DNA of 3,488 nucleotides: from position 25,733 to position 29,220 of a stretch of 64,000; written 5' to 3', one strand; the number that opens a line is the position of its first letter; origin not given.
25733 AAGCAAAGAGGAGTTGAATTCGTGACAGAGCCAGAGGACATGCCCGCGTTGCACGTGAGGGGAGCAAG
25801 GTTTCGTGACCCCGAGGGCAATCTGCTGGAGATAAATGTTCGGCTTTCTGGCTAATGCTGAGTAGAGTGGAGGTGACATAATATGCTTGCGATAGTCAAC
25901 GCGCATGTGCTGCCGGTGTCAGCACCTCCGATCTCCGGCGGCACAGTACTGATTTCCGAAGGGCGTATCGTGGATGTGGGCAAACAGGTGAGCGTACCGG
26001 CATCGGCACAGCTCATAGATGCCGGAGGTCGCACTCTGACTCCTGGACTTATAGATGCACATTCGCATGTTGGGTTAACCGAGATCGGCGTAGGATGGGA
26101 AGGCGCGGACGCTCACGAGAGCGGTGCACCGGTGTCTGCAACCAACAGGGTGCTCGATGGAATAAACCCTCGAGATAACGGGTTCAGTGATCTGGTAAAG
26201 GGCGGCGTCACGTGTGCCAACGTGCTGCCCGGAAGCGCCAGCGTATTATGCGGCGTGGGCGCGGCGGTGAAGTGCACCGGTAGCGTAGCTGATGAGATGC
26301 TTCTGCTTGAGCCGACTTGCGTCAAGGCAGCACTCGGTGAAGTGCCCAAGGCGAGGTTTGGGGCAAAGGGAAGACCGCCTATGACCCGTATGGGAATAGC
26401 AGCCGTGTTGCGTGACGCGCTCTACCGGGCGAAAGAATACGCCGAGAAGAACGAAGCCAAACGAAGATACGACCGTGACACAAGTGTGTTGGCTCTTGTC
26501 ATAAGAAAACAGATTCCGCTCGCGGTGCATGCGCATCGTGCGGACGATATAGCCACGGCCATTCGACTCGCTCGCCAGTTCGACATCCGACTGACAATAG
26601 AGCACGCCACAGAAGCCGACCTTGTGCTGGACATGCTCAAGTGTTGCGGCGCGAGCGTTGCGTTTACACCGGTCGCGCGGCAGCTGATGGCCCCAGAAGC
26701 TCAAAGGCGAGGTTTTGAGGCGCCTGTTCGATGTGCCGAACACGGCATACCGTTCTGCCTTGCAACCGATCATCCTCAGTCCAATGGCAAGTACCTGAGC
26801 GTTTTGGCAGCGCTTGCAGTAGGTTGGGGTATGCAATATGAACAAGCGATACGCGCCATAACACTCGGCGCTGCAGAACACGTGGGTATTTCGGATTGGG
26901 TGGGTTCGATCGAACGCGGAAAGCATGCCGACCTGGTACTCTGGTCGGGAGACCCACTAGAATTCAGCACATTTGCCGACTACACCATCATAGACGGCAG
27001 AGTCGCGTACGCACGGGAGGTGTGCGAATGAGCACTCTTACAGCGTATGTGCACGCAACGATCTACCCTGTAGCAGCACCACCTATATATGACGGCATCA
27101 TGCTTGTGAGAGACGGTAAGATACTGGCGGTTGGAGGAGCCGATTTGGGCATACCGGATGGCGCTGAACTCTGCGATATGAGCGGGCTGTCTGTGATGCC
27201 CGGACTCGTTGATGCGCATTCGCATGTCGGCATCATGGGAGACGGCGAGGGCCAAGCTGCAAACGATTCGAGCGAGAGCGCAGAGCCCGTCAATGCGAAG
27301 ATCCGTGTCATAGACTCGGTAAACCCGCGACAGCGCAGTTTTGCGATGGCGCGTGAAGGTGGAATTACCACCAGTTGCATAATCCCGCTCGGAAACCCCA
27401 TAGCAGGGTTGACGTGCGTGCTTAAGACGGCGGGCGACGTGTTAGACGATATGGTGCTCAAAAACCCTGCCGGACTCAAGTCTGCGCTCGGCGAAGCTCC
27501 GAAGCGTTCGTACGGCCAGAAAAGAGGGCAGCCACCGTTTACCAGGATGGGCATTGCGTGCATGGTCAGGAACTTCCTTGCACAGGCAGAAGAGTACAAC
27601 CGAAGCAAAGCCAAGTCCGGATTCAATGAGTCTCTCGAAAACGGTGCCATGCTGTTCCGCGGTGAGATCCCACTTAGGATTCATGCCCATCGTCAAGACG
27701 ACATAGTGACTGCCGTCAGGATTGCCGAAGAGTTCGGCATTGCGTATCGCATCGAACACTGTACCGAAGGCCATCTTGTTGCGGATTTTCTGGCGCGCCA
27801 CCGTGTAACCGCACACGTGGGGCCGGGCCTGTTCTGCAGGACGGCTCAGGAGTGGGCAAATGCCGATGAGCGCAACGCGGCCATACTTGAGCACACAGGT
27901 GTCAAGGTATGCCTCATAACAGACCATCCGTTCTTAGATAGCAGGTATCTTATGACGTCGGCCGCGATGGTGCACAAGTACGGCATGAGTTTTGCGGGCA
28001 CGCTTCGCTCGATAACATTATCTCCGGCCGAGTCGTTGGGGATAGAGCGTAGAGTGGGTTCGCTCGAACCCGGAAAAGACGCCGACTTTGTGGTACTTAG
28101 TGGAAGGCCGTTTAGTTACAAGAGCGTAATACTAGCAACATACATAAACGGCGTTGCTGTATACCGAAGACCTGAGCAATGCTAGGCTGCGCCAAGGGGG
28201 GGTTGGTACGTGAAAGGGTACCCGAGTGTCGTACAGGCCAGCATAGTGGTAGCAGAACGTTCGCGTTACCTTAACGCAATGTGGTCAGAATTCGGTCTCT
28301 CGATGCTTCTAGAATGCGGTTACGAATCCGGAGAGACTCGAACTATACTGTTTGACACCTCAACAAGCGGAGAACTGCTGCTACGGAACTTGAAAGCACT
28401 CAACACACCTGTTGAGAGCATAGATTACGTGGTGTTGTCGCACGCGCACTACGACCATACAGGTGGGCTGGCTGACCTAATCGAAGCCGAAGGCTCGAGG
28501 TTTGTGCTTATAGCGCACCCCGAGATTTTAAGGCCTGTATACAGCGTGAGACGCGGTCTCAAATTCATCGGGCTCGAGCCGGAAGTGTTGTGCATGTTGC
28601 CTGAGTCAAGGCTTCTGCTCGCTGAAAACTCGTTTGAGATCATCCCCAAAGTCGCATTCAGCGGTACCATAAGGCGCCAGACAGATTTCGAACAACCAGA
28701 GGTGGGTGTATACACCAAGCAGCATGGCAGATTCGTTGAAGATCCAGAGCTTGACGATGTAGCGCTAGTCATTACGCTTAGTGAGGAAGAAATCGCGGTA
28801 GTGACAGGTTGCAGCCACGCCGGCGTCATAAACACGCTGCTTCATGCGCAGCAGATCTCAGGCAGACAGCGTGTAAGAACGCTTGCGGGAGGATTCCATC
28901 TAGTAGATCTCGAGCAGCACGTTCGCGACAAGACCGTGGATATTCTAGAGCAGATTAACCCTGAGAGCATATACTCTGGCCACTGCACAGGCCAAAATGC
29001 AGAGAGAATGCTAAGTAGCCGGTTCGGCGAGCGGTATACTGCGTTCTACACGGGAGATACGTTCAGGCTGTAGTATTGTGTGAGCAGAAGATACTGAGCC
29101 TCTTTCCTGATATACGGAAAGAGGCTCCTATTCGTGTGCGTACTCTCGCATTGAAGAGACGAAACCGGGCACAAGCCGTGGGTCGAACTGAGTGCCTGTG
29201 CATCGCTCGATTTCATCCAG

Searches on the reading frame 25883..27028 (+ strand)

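Call 78: search_protein_families(library=pfam, proteins=[window:25883-27028:+], max_evalue=0.001)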
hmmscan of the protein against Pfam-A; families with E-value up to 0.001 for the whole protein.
window:25883-27028:+ (382 aa): 2 families
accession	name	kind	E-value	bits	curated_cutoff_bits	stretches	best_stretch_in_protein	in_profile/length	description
PF07969.17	Amidohydro_3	-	2.3e-18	67.4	29.7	2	202-376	267-472/472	Amidohydrolase family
PF01979.26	Amidohydro_1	-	5.6e-18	65.7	25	1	51-372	1-342/345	Amidohydrolase family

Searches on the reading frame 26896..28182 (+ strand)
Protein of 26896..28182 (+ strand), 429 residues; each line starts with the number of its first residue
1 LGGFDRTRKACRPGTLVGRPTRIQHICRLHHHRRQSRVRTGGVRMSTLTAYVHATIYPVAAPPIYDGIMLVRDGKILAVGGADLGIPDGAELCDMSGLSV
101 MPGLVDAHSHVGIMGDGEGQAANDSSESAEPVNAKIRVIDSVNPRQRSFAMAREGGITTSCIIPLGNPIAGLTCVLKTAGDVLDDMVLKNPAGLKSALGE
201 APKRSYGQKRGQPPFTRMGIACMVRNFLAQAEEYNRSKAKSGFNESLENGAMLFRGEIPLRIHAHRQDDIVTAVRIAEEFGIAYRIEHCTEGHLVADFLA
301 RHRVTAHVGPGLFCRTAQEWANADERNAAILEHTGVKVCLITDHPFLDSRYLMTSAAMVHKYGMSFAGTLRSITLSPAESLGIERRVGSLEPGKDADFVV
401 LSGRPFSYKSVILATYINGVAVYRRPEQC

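Call 78: search_protein_families(library=pfam, proteins=[window:26896-28182:+], max_evalue=0.001)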
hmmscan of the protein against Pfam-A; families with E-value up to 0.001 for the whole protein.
window:26896-28182:+ (429 aa): 2 families
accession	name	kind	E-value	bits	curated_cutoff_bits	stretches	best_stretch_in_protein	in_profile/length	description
PF01979.26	Amidohydro_1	-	8.8e-18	65.1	25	1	296-420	206-343/345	Amidohydrolase family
PF07969.17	Amidohydro_3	-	1.2e-15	58.4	29.7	1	257-423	275-472/472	Amidohydrolase family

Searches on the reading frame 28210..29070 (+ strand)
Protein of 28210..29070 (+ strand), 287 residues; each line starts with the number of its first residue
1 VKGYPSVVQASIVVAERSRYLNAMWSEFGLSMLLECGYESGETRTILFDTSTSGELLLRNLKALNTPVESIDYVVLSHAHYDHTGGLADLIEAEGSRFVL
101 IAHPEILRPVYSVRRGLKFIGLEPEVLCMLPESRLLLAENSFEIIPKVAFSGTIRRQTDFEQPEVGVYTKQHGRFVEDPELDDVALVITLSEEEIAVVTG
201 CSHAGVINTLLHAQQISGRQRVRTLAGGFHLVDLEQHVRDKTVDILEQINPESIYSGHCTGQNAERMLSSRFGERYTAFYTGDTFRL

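Call 78: search_protein_families(library=pfam, proteins=[window:28210-29070:+], max_evalue=0.001)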
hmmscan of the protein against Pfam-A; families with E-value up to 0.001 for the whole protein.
window:28210-29070:+ (287 aa): 2 families
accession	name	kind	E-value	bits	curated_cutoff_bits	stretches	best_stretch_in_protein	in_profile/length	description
PF12706.13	Lactamase_B_2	-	1.8e-12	47.8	27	1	44-110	1-70/200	Beta-lactamase superfamily domain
PF00753.33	Lactamase_B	-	6.5e-12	46.2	22.7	1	31-95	8-68/196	Metallo-beta-lactamase superfamily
